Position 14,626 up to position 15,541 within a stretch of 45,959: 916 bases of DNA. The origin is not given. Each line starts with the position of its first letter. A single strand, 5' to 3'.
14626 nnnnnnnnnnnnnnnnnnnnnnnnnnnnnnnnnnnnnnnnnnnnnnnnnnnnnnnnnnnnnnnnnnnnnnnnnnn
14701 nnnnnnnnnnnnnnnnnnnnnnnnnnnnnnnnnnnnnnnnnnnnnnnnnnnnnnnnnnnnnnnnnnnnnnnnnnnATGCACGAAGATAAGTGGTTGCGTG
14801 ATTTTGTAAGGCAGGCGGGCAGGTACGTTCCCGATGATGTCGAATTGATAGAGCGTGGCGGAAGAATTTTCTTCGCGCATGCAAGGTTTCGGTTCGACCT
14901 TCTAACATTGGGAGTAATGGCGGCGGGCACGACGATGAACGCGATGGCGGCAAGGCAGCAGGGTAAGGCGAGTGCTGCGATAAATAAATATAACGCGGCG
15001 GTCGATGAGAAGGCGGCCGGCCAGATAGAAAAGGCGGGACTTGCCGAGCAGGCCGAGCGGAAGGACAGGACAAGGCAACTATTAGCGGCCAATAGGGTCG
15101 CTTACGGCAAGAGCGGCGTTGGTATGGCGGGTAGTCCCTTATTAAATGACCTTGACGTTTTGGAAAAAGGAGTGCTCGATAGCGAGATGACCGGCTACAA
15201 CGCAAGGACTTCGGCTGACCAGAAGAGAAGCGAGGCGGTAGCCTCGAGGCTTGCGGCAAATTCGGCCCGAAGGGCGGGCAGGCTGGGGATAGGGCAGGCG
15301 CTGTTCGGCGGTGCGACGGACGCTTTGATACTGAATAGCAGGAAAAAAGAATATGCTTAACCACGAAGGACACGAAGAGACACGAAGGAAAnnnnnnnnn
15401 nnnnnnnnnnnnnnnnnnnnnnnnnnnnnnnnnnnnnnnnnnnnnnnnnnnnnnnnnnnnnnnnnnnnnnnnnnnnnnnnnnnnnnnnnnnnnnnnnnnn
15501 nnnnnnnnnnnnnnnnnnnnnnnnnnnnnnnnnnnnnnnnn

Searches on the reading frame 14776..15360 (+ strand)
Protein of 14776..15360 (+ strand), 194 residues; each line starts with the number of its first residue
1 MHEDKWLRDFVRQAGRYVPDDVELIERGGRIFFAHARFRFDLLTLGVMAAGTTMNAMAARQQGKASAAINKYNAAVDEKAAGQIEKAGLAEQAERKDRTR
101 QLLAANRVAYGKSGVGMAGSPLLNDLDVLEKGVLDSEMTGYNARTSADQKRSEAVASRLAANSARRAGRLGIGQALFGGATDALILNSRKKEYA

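Call 33: search_protein_families(library=pfam, max_evalue=0.01, proteins=[window:14776-15360:+])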
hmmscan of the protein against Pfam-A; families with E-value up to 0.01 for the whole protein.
window:14776-15360:+ (194 aa): 1 family
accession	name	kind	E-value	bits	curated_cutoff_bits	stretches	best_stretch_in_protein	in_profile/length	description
PF24072.1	T7_gp14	-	2.1e-05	24.9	27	1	45-109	9-74/187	T7 virus internal virion protein gp14 family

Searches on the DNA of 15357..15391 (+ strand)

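Call 86: search_dna_similar(query=window:15357-15391:+, collection=phages, mode=distant, max_evalue=1, max_rows=25)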
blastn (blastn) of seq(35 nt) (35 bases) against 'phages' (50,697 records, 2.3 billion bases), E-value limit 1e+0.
No match.
